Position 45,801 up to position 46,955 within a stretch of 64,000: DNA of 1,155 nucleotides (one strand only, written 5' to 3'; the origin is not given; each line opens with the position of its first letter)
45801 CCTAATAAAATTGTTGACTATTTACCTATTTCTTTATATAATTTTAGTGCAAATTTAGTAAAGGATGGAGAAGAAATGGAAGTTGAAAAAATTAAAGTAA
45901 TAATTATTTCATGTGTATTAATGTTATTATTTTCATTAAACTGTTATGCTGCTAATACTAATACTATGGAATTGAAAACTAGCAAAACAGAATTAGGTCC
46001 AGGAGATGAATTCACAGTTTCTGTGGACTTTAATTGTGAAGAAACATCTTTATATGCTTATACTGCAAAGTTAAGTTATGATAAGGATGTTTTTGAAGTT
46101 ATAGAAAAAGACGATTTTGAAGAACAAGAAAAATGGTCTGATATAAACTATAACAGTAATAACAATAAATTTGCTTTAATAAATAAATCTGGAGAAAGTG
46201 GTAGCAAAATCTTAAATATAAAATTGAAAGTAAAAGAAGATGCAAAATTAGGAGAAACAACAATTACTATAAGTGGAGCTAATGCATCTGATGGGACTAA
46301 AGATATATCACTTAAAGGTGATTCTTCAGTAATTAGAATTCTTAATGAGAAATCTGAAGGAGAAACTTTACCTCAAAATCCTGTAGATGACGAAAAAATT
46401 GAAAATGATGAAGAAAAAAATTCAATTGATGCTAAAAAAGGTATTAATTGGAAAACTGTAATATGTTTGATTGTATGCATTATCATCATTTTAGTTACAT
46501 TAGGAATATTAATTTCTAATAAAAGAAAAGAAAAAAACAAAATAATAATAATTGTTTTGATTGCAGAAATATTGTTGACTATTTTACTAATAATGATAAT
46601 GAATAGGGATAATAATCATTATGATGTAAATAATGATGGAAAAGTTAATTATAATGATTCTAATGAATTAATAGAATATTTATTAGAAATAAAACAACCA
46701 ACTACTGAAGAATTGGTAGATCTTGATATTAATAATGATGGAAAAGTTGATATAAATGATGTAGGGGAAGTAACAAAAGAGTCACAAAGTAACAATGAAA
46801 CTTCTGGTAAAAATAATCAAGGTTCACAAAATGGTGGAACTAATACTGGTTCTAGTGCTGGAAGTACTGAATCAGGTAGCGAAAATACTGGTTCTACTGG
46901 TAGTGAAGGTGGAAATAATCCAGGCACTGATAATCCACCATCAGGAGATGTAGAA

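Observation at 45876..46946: Giant protease N-terminus: cohesin-like domain and dockerin-like repeat on the same polypeptide, separated by a two-TM hairpin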

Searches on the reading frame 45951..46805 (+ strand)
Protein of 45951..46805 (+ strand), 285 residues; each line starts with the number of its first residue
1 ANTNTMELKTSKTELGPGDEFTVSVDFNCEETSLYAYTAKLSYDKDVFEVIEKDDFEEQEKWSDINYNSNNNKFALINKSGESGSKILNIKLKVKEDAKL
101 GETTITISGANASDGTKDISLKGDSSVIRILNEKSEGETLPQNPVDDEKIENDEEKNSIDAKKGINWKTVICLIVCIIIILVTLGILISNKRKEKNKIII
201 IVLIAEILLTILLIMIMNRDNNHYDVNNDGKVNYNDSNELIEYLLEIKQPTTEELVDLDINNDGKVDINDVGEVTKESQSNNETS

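Call 84: predict_structure(alignment_id=A4)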
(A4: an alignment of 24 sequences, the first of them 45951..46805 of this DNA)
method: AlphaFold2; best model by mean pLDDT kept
length: 285 residues; sequences in the alignment: 24
mean_pLDDT: 81.4   pTM: 0.73
mean pLDDT of the five models: 81.4, 81.3, 81.2, 80.4, 79.6
residues with pLDDT >= 90: 102; 70-90: 134; 50-70: 35; < 50: 14
segments of 3 or more residues with pLDDT < 50: 144-153
pLDDT, mean of each block of 10 residues (from residue 1): 80 93 86 86 93 84 84 89 78 93 91 90 91 62 48 61 73 81 77 69 81 74 81 90 91 87 91 89 53
secondary structure, 60 per line:
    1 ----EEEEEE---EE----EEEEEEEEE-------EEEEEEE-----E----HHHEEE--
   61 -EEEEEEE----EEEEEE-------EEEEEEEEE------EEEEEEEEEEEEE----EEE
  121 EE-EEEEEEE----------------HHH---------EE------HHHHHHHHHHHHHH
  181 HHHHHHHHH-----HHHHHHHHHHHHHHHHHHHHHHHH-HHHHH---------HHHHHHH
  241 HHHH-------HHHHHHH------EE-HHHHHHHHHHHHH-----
elements in order: E5-10 E20-28 E36-42 E56-58 E62-68 E73-78 E86-94 E101-113 E118-122 E124-130 H167-189 H195-218 H220-224 H234-244 H252-258 H268-280

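Call 86: fold_search(model_id=the predicted structure, library=pdb)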
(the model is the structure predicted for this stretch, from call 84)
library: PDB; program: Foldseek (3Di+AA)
matches with E <= 10: 1996; with E <= 0.001: 107
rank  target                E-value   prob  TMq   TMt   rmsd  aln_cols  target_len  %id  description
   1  2w1n                  1.1e-08  1.00  0.40  0.49   4.7       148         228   18  cohesin and fibronectin type-III double module construct from the Clostridium perfringens glycoside hydrolase GH84C (released 2009-02-03)
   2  2jh2_A                1.2e-08  1.00  0.39  0.80   2.4       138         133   18  X-ray crystal structure of a cohesin-like module from Clostridium perfringens (released 2007-11-06)
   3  6kgf_C                4.2e-08  1.00  0.36  0.64   4.8       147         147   17  Crystal structure of CaDoc0917(R16D)-CaCohA2 complex at pH 8.2 (released 2020-07-08)
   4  3ul4_A                4.2e-08  1.00  0.35  0.64   3.7       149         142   18  Crystal structure of Coh-OlpA(Cthe_3080)-Doc918(Cthe_0918) complex: A novel type I Cohesin-Dockerin complex from Clost (released 2012-11-28)
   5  4fl4_I                7.0e-08  1.00  0.37  0.35   3.5       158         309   20  Scaffoldin conformation and dynamics revealed by a ternary complex from the Clostridium thermocellum cellulosome (released 2012-06-27)
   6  2jh2_C                7.9e-08  1.00  0.37  0.76   3.0       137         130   17  X-ray crystal structure of a cohesin-like module from Clostridium perfringens (released 2007-11-06)
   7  6kgd_A                8.3e-08  1.00  0.35  0.64   4.7       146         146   18  Crystal structure of CaDoc0917(R49D)-CaCohA2 complex at pH 8.0 (released 2020-07-08)
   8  6kgc_A                9.4e-08  1.00  0.35  0.64   5.2       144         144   17  Crystal structure of CaDoc0917(R49D)-CaCohA2 complex at pH 5.4 (released 2020-07-08)
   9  6kge_A                1.3e-07  1.00  0.35  0.64   5.2       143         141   17  Crystal structure of CaDoc0917(R16D)-CaCohA2 complex at pH 5.5 (released 2020-07-08)
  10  3kcp_A                1.5e-07  1.00  0.36  0.34   4.3       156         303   20  Crystal structure of interacting Clostridium thermocellum multimodular components (released 2010-02-09)
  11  2vo8                  1.7e-07  1.00  0.40  0.80   2.7       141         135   13  Cohesin module from Clostridium perfringens ATCC13124 family 33 glycoside hydrolase. (released 2008-09-02)
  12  5n5p_C                2.8e-07  1.00  0.35  0.65   4.0       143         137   15  Crystal structure of Ruminococcus flavefaciens' type III complex containing the fifth cohesin from scaffoldin B and th (released 2018-02-28)
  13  6kgf_A                2.8e-07  1.00  0.35  0.63   5.2       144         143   17  Crystal structure of CaDoc0917(R16D)-CaCohA2 complex at pH 8.2 (released 2020-07-08)
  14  2jh2_B                3.0e-07  1.00  0.40  0.80   2.2       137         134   18  X-ray crystal structure of a cohesin-like module from Clostridium perfringens (released 2007-11-06)
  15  4ums                  3.0e-07  1.00  0.35  0.59   6.3       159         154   19  The crystal structure of the seventh ScaB type I cohesin from Pseudobacteroides cellulosolvens (released 2015-05-06)
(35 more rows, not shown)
